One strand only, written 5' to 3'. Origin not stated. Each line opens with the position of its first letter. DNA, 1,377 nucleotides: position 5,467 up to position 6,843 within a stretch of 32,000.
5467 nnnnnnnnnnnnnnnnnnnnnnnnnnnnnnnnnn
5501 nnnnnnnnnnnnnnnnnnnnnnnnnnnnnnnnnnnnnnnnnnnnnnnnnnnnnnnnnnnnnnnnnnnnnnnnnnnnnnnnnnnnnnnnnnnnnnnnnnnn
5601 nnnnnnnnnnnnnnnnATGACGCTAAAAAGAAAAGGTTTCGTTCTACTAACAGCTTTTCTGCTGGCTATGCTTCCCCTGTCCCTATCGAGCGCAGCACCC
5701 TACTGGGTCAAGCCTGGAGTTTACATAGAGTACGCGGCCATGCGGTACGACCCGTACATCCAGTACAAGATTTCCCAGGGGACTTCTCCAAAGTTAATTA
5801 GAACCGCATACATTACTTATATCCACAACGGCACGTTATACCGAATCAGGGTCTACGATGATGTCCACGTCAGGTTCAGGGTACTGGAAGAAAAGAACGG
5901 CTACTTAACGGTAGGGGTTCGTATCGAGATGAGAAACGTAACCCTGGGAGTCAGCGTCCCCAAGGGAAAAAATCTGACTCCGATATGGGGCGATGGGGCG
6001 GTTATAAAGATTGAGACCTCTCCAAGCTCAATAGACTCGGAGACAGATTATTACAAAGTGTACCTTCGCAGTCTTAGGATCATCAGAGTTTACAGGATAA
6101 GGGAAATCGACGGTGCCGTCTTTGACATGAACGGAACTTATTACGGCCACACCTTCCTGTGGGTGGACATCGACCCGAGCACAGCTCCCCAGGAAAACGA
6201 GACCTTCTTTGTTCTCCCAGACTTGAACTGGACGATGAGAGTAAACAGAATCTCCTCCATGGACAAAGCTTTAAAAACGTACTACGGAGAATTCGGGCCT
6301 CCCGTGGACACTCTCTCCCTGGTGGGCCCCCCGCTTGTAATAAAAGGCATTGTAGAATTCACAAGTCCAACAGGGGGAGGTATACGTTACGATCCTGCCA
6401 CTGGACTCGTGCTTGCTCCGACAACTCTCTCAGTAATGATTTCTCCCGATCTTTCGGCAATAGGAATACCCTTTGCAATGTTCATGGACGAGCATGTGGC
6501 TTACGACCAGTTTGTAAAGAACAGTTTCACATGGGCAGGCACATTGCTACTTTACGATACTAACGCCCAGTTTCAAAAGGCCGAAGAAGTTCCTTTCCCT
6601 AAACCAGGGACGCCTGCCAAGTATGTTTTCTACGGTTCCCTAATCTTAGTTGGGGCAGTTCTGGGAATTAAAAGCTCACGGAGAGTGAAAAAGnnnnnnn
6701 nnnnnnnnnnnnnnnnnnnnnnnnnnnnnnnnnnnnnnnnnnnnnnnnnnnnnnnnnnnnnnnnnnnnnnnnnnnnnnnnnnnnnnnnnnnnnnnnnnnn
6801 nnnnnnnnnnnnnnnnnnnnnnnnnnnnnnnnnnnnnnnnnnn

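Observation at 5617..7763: Tandem paralogous surface proteins share a near-invariant 30-residue mature N-terminus but are otherwise diverged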

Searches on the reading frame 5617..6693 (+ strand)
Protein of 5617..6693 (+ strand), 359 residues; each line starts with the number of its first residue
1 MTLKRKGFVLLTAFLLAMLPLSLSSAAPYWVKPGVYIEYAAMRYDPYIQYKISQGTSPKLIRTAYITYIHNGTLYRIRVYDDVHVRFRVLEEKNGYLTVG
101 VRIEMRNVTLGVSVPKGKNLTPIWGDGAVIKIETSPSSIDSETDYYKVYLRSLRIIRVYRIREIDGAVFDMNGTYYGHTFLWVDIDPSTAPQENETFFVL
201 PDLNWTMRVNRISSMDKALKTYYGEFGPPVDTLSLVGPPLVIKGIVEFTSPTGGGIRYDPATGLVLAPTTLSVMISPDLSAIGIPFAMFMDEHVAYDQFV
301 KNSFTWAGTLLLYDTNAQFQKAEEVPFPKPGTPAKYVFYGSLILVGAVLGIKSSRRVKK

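Call 4: search_protein_families(library=pfam, proteins=[window:5617-6693:+], max_evalue=1)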
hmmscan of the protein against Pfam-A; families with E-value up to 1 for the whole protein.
window:5617-6693:+ (359 aa): 0 families

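Call 5: search_protein_families(library=ncbifam, proteins=[window:5617-6693:+], max_evalue=1)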
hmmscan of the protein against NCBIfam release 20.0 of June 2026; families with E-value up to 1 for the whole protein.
window:5617-6693:+ (359 aa): 1 family
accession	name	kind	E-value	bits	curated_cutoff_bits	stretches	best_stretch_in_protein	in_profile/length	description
TIGR00148.1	TIGR00148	subfamily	0.19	10.4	244.85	1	70-133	157-219/438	UbiD family decarboxylase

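Call 6: find_homologous_proteins(query=window:5617-6693:+, max_evalue=0.001)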
Query window:5617-6693:+ (359 aa): 36 proteins with E <= 0.001 among 3741 candidates.
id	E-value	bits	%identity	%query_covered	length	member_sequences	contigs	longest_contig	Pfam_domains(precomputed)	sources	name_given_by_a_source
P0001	1.3e-154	533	67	99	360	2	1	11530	-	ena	-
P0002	2.5e-150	519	67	94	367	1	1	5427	-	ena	-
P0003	1.6e-148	513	67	96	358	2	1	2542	-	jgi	-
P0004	6.1e-145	501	63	100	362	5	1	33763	-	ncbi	-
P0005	1.9e-144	499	66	92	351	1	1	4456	-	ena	-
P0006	5.7e-143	494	62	94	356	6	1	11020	-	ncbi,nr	ncbi:MAG: hypothetical protein J7K48_08925 [Thermococcus sp.]|nr:hypothetical protein [Thermococcus 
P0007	2.8e-138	479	59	100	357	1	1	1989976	-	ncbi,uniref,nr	ncbi:hypothetical protein E3E38_09480 [Thermococcus sp. 18S1]|uniref:hypothetical protein n=1 Tax=Th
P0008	7.4e-137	474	61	97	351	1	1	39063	-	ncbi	ncbi:hypothetical protein [Thermococcus sp.]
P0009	2.3e-133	463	59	96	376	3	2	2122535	-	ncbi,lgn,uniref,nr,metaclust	ncbi:hypothetical protein TEU_10495 [Thermococcus eurythermalis]|uniref:Uncharacterized protein n=1 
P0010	5.0e-119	416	54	99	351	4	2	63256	-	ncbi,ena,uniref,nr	ncbi:hypothetical protein [Thermococcus sp.]|uniref:hypothetical protein n=1 Tax=Thermococcus sp. Ta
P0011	3.6e-116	406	55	97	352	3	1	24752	-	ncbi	ncbi:hypothetical protein [Thermococcus sp.]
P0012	6.3e-99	350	64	71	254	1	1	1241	-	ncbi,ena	-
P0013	4.8e-88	314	46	95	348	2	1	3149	-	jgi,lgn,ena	jgi:hypothetical protein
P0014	2.4e-83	298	42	98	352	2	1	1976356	-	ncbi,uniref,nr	ncbi:hypothetical protein [Thermococcus nautili]|uniref:Uncharacterized protein n=1 Tax=Thermococcus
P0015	6.0e-82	294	68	62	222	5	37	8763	-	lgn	-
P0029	1.6e-51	194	35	95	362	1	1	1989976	-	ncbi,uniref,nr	ncbi:hypothetical protein E3E38_09475 [Thermococcus sp. 18S1]|uniref:hypothetical protein n=1 Tax=Th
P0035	2.2e-39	154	33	87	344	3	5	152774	-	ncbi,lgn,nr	ncbi:MAG: hypothetical protein PWQ79_449 [Thermococcaceae archaeon]|nr:hypothetical protein [Thermoc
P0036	4.9e-31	126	31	87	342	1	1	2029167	-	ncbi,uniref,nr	ncbi:hypothetical protein A3L11_08695 [Thermococcus siculi]|uniref:Uncharacterized protein n=1 Tax=T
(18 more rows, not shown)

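Call 7: search_solved_structures(query=window:5617-6693:+, max_evalue=10)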
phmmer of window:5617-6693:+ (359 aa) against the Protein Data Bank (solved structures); distinct sequences matched with E-value up to 10: 10.
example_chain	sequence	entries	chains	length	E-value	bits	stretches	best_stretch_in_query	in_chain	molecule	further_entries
3o4d_A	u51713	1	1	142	0.00056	22.3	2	31-97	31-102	de novo designed beta-trefoil architecture with symmetric primary structure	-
3o4c_A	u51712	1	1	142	0.0037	19.6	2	31-97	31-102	de novo designed beta-trefoil architecture with symmetric primary structure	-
3p6i_A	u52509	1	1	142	0.0061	18.9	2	32-97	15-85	de novo designed beta-trefoil architecture with symmetric primary structure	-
3snv_A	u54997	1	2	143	0.01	18.2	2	31-97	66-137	Symfoil-4T/Permutation #1 synthetic protein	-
3o4b_A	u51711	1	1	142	0.028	16.7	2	31-97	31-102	de novo designed beta-trefoil architecture with symmetric primary structure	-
3p6j_A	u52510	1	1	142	0.053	15.8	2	31-97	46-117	de novo designed beta-trefoil architecture with symmetric primary structure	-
4f34_A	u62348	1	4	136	0.095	15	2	31-97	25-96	de novo protein Symfoil-4V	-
8aol_A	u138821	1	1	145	0.13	14.5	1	158-220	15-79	SlpX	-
3ogf_A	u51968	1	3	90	0.14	14.4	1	31-95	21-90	de novo designed dimeric trefoil-fold sub-domain which forms homo-trimer assembly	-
4qkr_A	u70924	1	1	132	0.78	12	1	31-97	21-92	DE NOVO PROTEIN 6XTYR/PV2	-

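Call 12: find_related_loci(query=A1, collection=genome_contigs, flank=8000)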
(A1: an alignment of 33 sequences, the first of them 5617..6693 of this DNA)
Query A1 (359 aa) in genome_contigs; peptide patterns used: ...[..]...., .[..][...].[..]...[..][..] (x = any residue, [..] = any of these).
64 stretches matched a pattern; 6 encode a relative of the query (tblastn E <= 1e-3); 6 distinct loci.
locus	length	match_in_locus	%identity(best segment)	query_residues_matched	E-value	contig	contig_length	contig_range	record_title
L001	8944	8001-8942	68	1-316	2e-144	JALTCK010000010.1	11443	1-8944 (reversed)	MAG: Thermococcus sp. isolate S013_metabat2_scaf2bin.004 S013_NODE_1258_length_11443_cov_2.541976, whole genome shotgun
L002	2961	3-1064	43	11-355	3e-80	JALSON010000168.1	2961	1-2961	MAG: Thermococcaceae archaeon isolate 356-284_metabat1_scaf2bin.116 356-284_scaffold_30466_c1, whole genome shotgun sequ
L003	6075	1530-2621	37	3-358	5e-70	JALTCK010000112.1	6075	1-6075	MAG: Thermococcus sp. isolate S013_metabat2_scaf2bin.004 S013_NODE_3961_length_6075_cov_2.252354, whole genome shotgun s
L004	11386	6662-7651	41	26-349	3e-69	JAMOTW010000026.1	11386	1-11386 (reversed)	MAG: Thermococcus sp. isolate 4571-419_metabat2_scaf2bin.055 4571-419_scaffold_1438_c1, whole genome shotgun sequence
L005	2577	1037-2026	41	26-349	3e-70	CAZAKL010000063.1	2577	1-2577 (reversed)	MAG TPA_asm: uncultured archaeon isolate binchicken_co36_221 genome assembly, contig: NODE_33269_length_2577_cov_6.86756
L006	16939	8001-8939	33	26-339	6e-42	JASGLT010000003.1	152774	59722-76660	MAG: Thermococcaceae archaeon isolate DJKA121_NP-J24_bin.11 scaffold_11, whole genome shotgun sequence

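Call 13: find_encoding_contigs(protein=P0007, flank=7000, max_places=2)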
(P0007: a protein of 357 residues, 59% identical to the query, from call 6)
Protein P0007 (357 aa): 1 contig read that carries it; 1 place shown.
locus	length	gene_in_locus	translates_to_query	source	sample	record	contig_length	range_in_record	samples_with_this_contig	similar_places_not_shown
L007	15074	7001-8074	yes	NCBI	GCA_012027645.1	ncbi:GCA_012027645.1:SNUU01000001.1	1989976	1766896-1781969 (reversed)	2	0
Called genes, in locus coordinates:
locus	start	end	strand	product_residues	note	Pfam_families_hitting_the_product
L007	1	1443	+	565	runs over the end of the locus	PF02518:HATPase_c, PF13589:HATPase_c_3, PF09239:Topo-VIb_trans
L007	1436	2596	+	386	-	PF04406:TP6A_N, PF20768:Topo_VI_alpha (weak), PF21180:TOP6A-Spo11_Toprim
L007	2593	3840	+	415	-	PF04409:DUF530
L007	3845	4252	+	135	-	PF28505:DUF1699_N, PF02796:HTH_7 (faint)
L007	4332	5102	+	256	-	PF13559:DUF4129 (weak)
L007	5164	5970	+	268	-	PF02649:GCHY-1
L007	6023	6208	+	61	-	-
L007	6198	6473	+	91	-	PF05016:ParE_toxin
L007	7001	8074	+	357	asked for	-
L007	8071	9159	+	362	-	-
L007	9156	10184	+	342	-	-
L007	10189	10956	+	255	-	-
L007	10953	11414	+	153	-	-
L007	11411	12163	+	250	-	PF02463:SMC_N (faint), PF00005:ABC_tran, PF13304:AAA_21 (faint)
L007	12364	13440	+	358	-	PF01966:HD, PF19276:HD_assoc_2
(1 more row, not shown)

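Call 14: find_encoding_contigs(protein=P0014, flank=7000, max_places=2)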
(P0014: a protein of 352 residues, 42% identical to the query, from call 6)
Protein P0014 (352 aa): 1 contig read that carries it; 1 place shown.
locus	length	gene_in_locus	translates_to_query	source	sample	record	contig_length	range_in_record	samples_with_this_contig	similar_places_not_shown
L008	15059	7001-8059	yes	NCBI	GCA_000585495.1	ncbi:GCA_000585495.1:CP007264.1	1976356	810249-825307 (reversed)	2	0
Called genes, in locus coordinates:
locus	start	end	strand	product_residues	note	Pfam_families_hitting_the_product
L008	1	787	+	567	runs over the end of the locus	PF02518:HATPase_c, PF13589:HATPase_c_3, PF09239:Topo-VIb_trans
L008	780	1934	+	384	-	PF04406:TP6A_N, PF20768:Topo_VI_alpha (weak), PF21180:TOP6A-Spo11_Toprim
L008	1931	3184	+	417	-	PF04409:DUF530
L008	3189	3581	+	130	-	PF28505:DUF1699_N, PF02796:HTH_7 (weak)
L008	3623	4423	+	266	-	PF02649:GCHY-1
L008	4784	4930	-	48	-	-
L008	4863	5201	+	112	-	-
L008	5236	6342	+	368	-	-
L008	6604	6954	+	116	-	-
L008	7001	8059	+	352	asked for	-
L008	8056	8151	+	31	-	-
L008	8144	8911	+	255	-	-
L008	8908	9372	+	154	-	-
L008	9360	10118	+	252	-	PF02463:SMC_N (faint), PF00005:ABC_tran, PF13304:AAA_21 (faint)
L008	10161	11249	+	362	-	PF01966:HD, PF19276:HD_assoc_2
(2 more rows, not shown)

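Call 15: find_encoding_contigs(protein=P0036, flank=7000, max_places=2)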
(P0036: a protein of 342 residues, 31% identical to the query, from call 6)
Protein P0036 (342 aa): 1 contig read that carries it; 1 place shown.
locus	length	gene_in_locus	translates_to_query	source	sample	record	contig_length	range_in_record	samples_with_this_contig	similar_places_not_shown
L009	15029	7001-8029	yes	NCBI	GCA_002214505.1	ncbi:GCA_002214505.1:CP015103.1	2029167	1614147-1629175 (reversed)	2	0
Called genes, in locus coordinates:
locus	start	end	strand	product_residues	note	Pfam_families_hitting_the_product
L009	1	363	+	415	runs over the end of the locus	PF04409:DUF530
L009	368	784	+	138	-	PF28505:DUF1699_N, PF02796:HTH_7 (faint)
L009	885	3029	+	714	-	PF00004:AAA (faint), PF07728:AAA_5, PF28529:McrB_lid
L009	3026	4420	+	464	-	PF10117:McrBC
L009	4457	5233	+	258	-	PF13559:DUF4129 (weak)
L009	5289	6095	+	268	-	PF02649:GCHY-1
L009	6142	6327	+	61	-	-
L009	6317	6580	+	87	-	PF05016:ParE_toxin (weak)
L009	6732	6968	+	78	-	-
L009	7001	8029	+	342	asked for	-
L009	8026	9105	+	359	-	-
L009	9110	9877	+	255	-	-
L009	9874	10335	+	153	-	-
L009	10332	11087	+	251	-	PF02463:SMC_N (faint), PF13476:AAA_23 (faint), PF00005:ABC_tran, PF13304:AAA_21 (faint)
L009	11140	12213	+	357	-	PF01966:HD (weak), PF19276:HD_assoc_2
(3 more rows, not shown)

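Call 23: predict_structure(alignment_id=A1)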
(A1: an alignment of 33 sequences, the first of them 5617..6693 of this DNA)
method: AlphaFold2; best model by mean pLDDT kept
length: 359 residues; sequences in the alignment: 33
mean_pLDDT: 87.8   pTM: 0.80
mean pLDDT of the five models: 87.8, 87.6, 87.1, 85.8, 85.8
residues with pLDDT >= 90: 245; 70-90: 69; 50-70: 28; < 50: 17
segments of 3 or more residues with pLDDT < 50: 1-3, 21-24, 320-324
pLDDT, mean of each block of 10 residues (from residue 1): 59 68 57 95 98 96 96 95 98 97 98 90 92 83 92 98 95 97 86 94 95 95 95 96 87 94 93 93 97 97 96 86 49 69 80 56
secondary structure, 60 per line:
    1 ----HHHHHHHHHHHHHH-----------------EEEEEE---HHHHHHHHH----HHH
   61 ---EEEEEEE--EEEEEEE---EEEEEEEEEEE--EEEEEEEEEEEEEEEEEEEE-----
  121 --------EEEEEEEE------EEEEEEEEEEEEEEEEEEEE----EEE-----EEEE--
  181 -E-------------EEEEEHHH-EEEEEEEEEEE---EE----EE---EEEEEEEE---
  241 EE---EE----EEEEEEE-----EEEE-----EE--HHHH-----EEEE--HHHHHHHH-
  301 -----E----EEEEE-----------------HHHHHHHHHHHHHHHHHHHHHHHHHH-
elements in order: H5-18 E36-41 H45-53 E64-70 E73-79 E83-93 E96-115 E129-136 E143-162 E167-169 E175-178 E196-200 E205-215 E230-237 E252-258 E264-267 H277-280 E286-289 H292-299 E311-315 H333-358

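Call 25: fold_search(model_id=the predicted structure, library=pdb)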
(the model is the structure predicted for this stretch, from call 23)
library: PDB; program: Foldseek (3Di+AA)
matches with E <= 10: 929; with E <= 0.001: 0
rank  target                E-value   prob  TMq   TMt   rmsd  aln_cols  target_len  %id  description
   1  4hsi_A                1.7e-02  0.14  0.15  0.10  20.4       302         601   10  Glycoprotein B from Herpes simplex virus type 1, A504P/R505G/Q507G/N511G mutant, low-pH (released 2013-03-27)
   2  9mw5_A                1.9e-02  0.16  0.15  0.11  16.3       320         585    9  D1 Herpes Virus Simplex Neutralizing Nanobody Bound to HSV Glycoprotein gB (released 2025-08-13)
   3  9jmr_A                2.0e-02  0.14  0.13  0.10  18.7       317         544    9  Cryo-EM structure of PRV gB and FAB 16f9 complex (released 2025-09-24)
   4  7akd_A                2.0e-02  0.03  0.07  0.04  29.8       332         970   11  Structure of the SARS-CoV-2 spike glycoprotein in complex with the 47D11 neutralizing antibody Fab fragment (released 2021-05-19)
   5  3fvc                  2.1e-02  0.15  0.15  0.11  19.4       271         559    9  Crystal structure of a trimeric variant of the Epstein-Barr virus glycoprotein B (released 2009-03-17)
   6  6bm8_A                2.6e-02  0.11  0.14  0.09  22.7       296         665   10  Crystal structure of glycoprotein B from Herpes Simplex Virus type I (released 2018-05-16)
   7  6pnp_B                3.4e-02  0.21  0.09  0.19  15.0       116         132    9  Crystal structure of the splice insert-free neurexin-1 LNS2 domain in complex with neurexophilin-1 (released 2019-10-09)
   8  7ui0_A                4.0e-02  0.13  0.15  0.11  17.3       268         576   10  Post-fusion ectodomain of HSV-1 gB in complex with HSV010-13 Fab (released 2023-02-08)
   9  9ddc_A                4.3e-02  0.10  0.15  0.11  20.9       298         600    9  Cryo-EM structure of gB-Ecto.516P, an HSV-1 glycoprotein B extracellular domain (released 2025-09-10)
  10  4l1r_A                4.7e-02  0.10  0.14  0.10  19.1       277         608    9  Glycoprotein B from Herpes Simplex Virus type 1, A549T Rate-of-Entry mutant, low-pH (released 2013-06-26)
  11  9arl_C                4.7e-02  0.05  0.09  0.07  25.6       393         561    6  CryoEM structure of BoNT-NTNH-OrfX2 complex from Clostridium botulinum strain A1-ST7B, major class (released 2025-01-22)
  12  6esc                  5.3e-02  0.11  0.13  0.09  17.9       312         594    9  Crystal structure of Pseudorabies virus glycoprotein B (released 2017-11-08)
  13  8rgz_A                5.6e-02  0.18  0.17  0.12  14.5       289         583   10  Trimeric HSV-1F gB ectodomain in postfusion conformation with three bound HDIT101 Fab molecules. (released 2024-06-19)
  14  6pnq_B                6.5e-02  0.09  0.08  0.15  14.8       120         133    9  Crystal structure of the SS2A splice insert-containing neurexin-1 LNS2 domain in complex with neurexophilin-1 (released 2019-10-09)
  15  9mvu_B                7.3e-02  0.10  0.15  0.10  18.7       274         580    9  C6 Herpes Virus Simplex Neutralizing Nanobody Bound to HSV Glycoprotein gB (released 2025-08-13)
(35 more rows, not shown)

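Call 29: fold_search(model_id=the predicted structure, library=viral)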
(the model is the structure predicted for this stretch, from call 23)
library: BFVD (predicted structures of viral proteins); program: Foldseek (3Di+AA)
matches with E <= 10: 872; with E <= 0.001: 0
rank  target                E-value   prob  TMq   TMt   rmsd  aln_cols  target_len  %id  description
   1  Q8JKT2                1.3e-02  0.07  0.08  0.08  21.2       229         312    9  Orf29 [Heliothis zea nudivirus 1]
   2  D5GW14                2.6e-02  0.03  0.07  0.05  27.4       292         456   10  Possible phage tail sheath completion protein [Campylobacter phage CPt10]
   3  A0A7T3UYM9            3.0e-02  0.07  0.09  0.07  24.8       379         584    9  Putative glycoprotein (Fragment) [Soybean thrips chu-like virus 8]
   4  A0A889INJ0            4.6e-02  0.06  0.09  0.07  23.9       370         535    9  Glycoprotein (Fragment) [Culex perexiguus rhabdovirus]
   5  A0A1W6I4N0            5.2e-02  0.09  0.15  0.11  25.4       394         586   10  Glycoprotein B (Fragment) [Beluga whale alphaherpesvirus 1]
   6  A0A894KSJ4            6.4e-02  0.23  0.11  0.09  16.2       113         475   15  PC475L [African swine fever virus]
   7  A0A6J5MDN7            6.4e-02  0.08  0.09  0.13  19.2       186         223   11  Uncharacterized protein [uncultured Caudovirales phage]
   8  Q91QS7                6.4e-02  0.07  0.12  0.09  20.2       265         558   10  Glycoprotein B (Fragment) [Murid herpesvirus 1]
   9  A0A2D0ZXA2            6.4e-02  0.07  0.13  0.07  28.7       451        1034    9  Glycoprotein B [vespertilionid gammaherpesvirus 3]
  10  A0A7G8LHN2            6.7e-02  0.21  0.10  0.25  13.8       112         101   14  Uncharacterized protein [Mycobacterium phage Aziz]
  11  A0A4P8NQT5            7.1e-02  0.08  0.10  0.08  18.5       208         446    9  (no name in the UniProt tables at hand)
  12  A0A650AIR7            7.1e-02  0.08  0.08  0.06  24.7       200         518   12  (no name in the UniProt tables at hand)
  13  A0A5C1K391            7.1e-02  0.06  0.10  0.07  23.7       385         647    7  (no name in the UniProt tables at hand)
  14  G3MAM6                8.4e-02  0.38  0.11  0.23  15.6       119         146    8  Gp485 [Bacillus phage G]
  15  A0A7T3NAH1            9.8e-02  0.03  0.09  0.12  24.2       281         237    8  (no name in the UniProt tables at hand)
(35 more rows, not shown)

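Call 33: search_protein_representatives(alignment_id=A1)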
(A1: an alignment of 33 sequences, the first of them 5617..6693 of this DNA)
Query: 33 sequences, 361 profile positions. Proteins with E-value up to 0.001 (for the whole library): 57; up to 1e-10: 41; up to 1e-30: 17. The best 57 are listed.
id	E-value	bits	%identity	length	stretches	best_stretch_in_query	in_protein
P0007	4.9e-150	515.7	-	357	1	3-360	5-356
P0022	8.6e-138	475.4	-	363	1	4-361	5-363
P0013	2.1e-126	438.0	-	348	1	12-360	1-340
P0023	6.7e-123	426.5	-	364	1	1-360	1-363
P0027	1.7e-119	415.2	-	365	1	7-361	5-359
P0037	2.9e-91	322.4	-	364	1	1-351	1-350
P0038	7.3e-86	304.6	-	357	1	1-355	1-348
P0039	4.8e-78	278.9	-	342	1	1-360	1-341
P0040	6.8e-60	219.2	-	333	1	9-356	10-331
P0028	1.7e-58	214.6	-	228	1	147-355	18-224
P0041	2.2e-58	214.2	-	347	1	7-359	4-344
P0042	9.6e-56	205.5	-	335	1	14-358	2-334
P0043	3.1e-46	174.2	-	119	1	2-116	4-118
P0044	1.6e-39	152.1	-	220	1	76-286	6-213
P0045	5.7e-38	147.1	-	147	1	50-187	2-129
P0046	1.3e-35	139.3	-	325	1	2-344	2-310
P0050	6.8e-26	107.3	-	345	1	4-354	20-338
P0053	7.2e-24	100.7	-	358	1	2-355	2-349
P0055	9.6e-21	90.4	-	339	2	149-355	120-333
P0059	1.6e-18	83.1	-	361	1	24-326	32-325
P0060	2.6e-17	79.1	-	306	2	172-331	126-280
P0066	2.3e-13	66.1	-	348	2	149-355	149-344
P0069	1.3e-12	63.6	-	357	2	171-355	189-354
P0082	5.7e-07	45.1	-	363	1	2-321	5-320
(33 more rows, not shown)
